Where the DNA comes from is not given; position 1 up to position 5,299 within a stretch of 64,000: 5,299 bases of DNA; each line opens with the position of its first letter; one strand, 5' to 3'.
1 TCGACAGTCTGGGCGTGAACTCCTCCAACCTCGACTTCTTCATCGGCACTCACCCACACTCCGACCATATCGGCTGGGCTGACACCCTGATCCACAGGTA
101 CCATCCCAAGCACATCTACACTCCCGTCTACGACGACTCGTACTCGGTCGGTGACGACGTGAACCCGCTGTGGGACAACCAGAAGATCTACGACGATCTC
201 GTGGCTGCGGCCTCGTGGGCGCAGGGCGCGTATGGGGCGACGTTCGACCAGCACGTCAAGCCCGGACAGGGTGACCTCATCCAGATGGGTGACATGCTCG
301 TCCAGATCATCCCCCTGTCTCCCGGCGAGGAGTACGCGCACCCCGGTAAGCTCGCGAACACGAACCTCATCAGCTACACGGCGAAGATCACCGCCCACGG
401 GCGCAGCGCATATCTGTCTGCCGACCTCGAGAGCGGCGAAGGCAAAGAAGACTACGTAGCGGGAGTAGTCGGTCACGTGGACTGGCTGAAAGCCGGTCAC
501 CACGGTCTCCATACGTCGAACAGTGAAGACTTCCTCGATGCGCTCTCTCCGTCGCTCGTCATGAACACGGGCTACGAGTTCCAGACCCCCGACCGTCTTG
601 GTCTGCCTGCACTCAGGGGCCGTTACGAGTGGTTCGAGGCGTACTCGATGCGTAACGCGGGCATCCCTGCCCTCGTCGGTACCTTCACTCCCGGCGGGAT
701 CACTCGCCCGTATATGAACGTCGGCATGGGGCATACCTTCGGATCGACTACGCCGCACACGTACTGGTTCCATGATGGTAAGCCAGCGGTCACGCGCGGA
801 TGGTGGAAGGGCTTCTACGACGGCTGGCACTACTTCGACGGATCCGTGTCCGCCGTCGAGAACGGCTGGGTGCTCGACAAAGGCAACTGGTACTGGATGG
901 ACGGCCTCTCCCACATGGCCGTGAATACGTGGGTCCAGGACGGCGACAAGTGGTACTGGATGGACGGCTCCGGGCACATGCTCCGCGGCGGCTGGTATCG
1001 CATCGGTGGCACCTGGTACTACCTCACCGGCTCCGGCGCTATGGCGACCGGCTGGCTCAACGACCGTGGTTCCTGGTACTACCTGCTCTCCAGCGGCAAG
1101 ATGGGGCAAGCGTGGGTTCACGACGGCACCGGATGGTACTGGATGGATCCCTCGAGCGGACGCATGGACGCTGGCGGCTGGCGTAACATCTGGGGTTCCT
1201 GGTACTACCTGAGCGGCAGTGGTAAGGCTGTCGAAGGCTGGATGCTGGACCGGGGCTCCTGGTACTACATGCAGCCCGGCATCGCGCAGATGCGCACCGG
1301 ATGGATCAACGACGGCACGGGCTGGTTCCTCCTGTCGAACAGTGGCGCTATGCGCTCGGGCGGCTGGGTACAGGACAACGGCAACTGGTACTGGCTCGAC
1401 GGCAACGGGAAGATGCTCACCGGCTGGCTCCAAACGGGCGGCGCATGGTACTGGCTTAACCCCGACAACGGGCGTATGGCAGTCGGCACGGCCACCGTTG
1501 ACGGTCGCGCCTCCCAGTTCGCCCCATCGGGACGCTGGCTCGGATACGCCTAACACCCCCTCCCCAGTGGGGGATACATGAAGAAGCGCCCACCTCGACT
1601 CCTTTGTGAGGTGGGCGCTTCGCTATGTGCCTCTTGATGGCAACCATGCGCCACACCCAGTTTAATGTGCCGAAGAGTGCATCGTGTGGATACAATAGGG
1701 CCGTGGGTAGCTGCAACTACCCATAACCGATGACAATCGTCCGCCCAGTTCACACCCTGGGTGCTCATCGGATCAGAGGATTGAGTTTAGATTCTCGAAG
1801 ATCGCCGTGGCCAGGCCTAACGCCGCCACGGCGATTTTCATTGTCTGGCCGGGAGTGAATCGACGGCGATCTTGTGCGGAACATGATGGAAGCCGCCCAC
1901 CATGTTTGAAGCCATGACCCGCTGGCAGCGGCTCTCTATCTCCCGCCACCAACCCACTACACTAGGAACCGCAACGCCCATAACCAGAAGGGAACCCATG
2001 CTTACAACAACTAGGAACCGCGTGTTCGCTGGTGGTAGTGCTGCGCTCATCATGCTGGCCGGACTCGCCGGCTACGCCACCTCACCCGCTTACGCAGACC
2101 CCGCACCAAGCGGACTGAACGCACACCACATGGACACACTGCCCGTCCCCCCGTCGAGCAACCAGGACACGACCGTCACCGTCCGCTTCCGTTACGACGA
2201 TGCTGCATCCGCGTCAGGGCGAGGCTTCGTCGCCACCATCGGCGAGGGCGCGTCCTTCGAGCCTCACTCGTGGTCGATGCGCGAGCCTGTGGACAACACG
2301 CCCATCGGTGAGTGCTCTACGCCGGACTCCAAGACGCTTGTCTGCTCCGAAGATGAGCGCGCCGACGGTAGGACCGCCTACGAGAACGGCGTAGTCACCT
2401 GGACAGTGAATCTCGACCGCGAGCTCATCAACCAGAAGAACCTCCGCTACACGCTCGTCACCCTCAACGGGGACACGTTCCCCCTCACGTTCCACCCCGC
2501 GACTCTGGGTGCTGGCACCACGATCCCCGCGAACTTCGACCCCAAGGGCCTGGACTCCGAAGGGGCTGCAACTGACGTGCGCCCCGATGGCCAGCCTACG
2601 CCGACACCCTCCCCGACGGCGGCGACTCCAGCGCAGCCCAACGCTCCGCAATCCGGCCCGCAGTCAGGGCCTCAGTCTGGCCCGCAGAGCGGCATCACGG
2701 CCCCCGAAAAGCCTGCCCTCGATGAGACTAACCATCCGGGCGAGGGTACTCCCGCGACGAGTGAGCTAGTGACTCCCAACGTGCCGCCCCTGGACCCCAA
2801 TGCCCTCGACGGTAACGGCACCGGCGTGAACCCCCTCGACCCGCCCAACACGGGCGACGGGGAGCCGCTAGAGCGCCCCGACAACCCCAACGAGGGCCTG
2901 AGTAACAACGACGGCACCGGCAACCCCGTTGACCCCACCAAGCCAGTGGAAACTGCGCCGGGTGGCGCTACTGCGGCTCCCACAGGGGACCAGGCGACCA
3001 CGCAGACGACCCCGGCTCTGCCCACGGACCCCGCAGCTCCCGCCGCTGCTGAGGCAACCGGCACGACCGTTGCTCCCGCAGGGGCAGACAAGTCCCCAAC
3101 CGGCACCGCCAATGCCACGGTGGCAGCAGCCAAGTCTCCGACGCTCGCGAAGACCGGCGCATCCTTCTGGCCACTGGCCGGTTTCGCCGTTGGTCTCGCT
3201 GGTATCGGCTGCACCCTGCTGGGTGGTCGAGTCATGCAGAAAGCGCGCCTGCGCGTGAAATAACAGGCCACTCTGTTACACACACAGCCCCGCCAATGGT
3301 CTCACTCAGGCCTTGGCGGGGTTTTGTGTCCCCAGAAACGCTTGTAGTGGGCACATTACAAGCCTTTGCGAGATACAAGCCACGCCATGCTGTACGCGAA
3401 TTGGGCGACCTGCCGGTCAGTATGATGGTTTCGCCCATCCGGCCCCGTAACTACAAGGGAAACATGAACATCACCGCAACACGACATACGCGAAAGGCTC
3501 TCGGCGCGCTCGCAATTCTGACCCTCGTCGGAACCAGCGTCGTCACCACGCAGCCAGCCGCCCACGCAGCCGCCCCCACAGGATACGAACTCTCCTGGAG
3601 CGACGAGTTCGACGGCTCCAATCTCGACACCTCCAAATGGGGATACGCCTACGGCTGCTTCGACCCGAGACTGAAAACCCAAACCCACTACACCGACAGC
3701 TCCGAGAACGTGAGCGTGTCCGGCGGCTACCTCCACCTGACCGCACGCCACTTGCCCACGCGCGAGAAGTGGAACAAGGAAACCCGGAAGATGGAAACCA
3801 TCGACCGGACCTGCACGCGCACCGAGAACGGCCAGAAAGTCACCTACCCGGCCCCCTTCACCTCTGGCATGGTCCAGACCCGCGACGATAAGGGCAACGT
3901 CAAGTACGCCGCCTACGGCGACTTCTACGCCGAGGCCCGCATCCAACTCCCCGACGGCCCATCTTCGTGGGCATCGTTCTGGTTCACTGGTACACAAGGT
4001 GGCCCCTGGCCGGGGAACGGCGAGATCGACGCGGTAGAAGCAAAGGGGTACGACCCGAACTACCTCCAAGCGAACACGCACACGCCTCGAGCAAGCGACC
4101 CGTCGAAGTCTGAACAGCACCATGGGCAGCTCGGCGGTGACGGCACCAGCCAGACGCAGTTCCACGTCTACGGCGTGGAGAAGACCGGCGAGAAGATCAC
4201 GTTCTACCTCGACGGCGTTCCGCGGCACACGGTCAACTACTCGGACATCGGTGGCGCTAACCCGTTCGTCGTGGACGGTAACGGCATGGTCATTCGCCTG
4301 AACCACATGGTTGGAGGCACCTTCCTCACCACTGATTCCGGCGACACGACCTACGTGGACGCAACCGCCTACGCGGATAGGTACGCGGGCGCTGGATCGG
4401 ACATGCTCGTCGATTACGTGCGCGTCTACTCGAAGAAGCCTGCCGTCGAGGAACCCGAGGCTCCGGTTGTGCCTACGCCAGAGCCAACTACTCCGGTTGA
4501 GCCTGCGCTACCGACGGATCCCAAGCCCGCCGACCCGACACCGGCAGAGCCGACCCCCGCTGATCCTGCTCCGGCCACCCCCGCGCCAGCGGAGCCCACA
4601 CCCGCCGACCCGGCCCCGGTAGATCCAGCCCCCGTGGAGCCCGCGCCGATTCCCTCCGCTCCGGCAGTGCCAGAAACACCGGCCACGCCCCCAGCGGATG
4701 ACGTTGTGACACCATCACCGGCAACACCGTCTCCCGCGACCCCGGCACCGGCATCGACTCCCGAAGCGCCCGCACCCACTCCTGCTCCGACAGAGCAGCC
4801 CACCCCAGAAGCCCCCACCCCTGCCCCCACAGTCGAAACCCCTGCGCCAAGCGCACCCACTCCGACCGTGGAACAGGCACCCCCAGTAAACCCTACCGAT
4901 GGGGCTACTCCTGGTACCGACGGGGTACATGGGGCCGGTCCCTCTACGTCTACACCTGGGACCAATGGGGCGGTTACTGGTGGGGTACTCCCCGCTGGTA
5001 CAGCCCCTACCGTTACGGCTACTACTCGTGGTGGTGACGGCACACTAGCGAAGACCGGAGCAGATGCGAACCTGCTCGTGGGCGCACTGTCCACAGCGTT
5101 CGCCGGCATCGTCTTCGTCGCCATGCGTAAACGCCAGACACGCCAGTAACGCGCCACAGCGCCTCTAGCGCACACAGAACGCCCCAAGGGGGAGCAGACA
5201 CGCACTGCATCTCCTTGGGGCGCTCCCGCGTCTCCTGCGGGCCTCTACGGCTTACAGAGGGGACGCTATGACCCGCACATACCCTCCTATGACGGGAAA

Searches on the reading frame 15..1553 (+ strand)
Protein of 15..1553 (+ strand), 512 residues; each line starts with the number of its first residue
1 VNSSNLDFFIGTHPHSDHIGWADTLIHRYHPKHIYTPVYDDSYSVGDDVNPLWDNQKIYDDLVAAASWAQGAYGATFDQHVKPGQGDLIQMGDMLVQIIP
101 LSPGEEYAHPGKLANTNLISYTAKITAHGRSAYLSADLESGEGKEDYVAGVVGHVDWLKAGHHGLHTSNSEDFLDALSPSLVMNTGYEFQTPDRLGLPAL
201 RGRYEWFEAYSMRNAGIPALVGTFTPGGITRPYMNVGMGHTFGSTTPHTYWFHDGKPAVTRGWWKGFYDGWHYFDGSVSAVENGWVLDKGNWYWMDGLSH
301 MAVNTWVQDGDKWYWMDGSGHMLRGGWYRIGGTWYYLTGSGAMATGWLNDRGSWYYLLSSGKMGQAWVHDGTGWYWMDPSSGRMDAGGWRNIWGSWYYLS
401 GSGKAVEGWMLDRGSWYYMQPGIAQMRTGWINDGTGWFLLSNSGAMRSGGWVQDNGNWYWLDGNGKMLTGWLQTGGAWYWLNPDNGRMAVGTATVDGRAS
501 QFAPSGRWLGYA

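Call 54: search_protein_families(library=pfam, proteins=[window:15-1553:+], max_evalue=0.05)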
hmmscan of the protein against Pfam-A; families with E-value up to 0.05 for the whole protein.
window:15-1553:+ (512 aa): 4 families
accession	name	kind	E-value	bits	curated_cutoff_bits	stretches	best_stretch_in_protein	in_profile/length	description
PF01473.26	Choline_bind_1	-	9.8e-33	111.2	20.5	6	345-363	1-19/19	Putative cell wall binding repeat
PF19127.6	Choline_bind_3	-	4.6e-23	81.3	27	5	450-491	3-45/47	Choline-binding repeat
PF00753.33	Lactamase_B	-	0.00043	20.7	22.7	1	12-74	50-100/196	Metallo-beta-lactamase superfamily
PF19085.6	Choline_bind_2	-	0.036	14.7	27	1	281-320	3-36/38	Choline-binding repeat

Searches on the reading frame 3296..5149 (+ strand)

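Call 98: search_protein_families(library=pfam, proteins=[window:3296-5149:+], max_evalue=0.001)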
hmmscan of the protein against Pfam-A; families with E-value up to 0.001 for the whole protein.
window:3296-5149:+ (617 aa): 1 family
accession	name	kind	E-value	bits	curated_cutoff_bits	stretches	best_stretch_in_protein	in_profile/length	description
PF00722.28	Glyco_hydro_16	-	1.3e-13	51.3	22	1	188-343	29-162/175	Glycosyl hydrolases family 16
